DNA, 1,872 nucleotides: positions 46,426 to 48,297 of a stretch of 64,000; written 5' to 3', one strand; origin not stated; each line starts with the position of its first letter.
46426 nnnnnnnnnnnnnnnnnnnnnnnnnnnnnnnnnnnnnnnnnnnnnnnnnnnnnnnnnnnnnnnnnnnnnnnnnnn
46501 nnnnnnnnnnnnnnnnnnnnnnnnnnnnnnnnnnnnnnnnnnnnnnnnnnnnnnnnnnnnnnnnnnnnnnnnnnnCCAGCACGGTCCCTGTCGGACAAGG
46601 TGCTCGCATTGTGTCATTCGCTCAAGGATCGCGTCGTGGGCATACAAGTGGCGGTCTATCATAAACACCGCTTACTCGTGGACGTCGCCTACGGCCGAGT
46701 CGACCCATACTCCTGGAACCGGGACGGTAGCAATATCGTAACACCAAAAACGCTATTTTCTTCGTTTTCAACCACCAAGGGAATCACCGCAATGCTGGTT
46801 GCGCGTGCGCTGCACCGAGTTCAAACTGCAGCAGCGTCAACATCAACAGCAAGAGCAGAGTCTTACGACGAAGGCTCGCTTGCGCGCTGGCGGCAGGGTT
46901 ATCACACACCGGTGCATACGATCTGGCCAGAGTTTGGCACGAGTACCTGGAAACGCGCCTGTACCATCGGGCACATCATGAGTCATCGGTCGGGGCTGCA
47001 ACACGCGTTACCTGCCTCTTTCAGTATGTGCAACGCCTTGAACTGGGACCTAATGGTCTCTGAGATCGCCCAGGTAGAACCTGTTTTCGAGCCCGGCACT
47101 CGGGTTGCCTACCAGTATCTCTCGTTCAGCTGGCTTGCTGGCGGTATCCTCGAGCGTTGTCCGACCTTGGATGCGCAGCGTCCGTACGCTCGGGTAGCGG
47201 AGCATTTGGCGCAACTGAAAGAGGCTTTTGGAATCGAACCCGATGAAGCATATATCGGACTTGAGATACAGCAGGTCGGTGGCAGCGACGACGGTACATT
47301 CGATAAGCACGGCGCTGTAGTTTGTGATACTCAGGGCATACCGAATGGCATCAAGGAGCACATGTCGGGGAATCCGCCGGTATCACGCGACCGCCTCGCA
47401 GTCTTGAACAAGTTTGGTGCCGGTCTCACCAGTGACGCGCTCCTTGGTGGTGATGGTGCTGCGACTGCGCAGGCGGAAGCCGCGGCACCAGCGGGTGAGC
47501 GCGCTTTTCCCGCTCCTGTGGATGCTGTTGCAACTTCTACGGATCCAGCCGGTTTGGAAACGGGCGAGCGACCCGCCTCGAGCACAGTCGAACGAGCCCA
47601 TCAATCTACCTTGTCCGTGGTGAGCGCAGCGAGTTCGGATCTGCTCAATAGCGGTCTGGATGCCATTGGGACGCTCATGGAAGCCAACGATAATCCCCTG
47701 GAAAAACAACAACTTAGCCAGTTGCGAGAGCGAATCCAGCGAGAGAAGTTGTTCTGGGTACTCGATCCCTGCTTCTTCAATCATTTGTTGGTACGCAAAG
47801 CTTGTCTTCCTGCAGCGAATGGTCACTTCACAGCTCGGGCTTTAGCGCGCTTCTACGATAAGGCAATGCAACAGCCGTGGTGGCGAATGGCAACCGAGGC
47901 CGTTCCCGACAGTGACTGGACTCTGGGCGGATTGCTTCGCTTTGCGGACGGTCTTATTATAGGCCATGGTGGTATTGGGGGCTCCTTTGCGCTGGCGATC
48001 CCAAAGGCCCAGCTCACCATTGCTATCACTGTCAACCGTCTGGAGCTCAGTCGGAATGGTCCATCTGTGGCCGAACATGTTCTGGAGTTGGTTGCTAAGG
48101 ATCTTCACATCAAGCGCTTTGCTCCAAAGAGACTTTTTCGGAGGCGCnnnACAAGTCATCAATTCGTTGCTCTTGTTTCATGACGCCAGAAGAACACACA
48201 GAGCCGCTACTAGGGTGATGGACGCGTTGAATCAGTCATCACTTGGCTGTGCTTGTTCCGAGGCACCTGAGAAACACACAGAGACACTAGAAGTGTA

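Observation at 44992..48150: ABC1/UbiB kinase fused in-frame to a serine beta-lactamase-like domain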

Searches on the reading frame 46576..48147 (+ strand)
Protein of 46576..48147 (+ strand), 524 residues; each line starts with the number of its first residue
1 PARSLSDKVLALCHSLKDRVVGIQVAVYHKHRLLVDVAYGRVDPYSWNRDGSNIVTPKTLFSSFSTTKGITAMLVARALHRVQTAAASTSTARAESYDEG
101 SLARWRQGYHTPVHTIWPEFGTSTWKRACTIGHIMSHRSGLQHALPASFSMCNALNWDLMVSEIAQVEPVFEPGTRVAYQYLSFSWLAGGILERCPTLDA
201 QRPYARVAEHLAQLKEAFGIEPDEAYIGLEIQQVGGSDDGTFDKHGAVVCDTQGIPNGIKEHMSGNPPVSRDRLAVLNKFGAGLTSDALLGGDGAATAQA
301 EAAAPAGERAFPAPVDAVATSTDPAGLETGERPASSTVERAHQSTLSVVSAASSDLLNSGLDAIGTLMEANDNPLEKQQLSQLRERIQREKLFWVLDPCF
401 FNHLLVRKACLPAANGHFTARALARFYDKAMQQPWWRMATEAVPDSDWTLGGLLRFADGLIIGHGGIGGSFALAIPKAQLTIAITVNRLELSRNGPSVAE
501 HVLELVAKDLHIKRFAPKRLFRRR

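Call 25: search_solved_structures(query=window:46576-48147:+, max_evalue=1, show_alignments=3)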
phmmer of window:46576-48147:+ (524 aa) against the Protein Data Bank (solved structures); distinct sequences matched with E-value up to 1: 6.
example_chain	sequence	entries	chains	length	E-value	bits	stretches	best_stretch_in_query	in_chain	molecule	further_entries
5gmx_A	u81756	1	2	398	1.3e-10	43.5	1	108-195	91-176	Carboxylesterase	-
5gkv_A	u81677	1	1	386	4.4e-10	41.8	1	106-195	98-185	Esterase A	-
8j5v_A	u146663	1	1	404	4.6e-10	41.7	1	109-196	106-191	Carboxylesterase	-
7y3z_D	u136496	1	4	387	6.9e-06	27.9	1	110-195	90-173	Fenoxaprop-p-ethyl hydrolase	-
3zyt_A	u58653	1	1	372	7.5e-06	27.8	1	113-185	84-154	ESTERASE A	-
5tgf_A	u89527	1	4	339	0.0017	20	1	108-191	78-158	Uncharacterized protein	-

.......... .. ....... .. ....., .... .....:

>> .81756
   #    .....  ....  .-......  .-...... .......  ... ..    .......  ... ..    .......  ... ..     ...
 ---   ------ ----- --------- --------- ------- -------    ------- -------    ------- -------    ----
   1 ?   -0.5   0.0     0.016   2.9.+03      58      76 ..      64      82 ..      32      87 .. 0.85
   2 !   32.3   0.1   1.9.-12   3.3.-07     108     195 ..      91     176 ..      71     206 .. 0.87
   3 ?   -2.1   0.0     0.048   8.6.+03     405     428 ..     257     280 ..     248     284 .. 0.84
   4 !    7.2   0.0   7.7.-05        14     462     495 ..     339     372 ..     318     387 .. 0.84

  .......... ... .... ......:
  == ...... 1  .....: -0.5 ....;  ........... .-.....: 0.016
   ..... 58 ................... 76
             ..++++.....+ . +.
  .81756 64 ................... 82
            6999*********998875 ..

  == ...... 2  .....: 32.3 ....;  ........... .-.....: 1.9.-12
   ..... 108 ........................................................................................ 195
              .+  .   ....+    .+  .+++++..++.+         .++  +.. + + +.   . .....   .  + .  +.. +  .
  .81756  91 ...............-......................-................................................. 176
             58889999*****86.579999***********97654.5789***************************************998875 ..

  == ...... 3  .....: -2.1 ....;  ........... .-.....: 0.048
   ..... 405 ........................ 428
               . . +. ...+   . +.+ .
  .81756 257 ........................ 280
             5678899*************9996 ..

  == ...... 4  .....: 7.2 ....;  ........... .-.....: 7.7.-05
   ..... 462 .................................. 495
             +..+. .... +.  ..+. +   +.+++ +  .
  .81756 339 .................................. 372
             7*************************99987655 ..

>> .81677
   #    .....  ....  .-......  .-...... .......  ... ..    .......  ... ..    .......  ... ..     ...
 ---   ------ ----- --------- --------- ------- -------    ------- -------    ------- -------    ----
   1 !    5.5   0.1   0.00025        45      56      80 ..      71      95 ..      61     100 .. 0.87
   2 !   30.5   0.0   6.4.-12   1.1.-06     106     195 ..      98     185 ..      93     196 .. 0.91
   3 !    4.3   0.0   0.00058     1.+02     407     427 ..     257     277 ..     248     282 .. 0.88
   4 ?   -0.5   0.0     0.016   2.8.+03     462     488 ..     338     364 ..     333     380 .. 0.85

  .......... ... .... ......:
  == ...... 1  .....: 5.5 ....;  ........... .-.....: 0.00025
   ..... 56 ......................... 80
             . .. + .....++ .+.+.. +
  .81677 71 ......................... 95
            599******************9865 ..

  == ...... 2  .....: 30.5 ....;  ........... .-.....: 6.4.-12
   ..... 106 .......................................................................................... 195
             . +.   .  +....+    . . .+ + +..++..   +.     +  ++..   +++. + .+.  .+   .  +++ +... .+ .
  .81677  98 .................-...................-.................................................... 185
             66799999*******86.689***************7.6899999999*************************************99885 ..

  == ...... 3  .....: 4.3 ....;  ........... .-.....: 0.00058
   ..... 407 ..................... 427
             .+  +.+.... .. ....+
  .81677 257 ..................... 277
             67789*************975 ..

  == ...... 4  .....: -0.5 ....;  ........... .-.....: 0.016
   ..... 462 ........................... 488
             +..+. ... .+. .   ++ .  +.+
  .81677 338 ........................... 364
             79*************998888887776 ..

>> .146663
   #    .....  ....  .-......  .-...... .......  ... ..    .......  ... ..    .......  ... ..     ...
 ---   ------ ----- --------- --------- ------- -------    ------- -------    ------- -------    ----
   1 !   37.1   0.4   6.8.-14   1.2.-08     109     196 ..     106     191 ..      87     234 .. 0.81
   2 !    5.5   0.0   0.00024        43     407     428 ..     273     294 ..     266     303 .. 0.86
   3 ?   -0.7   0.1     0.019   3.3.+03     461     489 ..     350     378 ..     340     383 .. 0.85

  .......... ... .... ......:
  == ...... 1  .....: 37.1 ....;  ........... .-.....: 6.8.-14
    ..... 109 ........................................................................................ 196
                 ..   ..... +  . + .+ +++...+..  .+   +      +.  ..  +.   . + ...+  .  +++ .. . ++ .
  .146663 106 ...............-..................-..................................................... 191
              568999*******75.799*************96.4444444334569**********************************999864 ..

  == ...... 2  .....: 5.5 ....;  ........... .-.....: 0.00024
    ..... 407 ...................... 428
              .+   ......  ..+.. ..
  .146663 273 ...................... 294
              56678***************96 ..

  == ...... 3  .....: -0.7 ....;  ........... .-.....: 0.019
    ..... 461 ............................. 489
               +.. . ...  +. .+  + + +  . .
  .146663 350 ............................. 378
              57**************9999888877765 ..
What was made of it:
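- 46768..46779 (+): Nucleophile motif S576-T-T-K579 (S-x-x-K). Aligns with the S-x-x-K of the solved esterases (call 25).
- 47110..47118 (+): Catalytic tyrosine motif Y690-Q-Y (Y-x-x, not Y-x-N). Aligns with the Tyr of the GYH block in 5GKV and 5GMX (call 25).
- On Class C beta-lactamase / DD-peptidase (including LACTB): The motifs are Y-Q-Y and I-G-G (call 25).
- Tried and rejected: I rejected it because LACTB is absent at E<1 with the single sequence (call 25).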
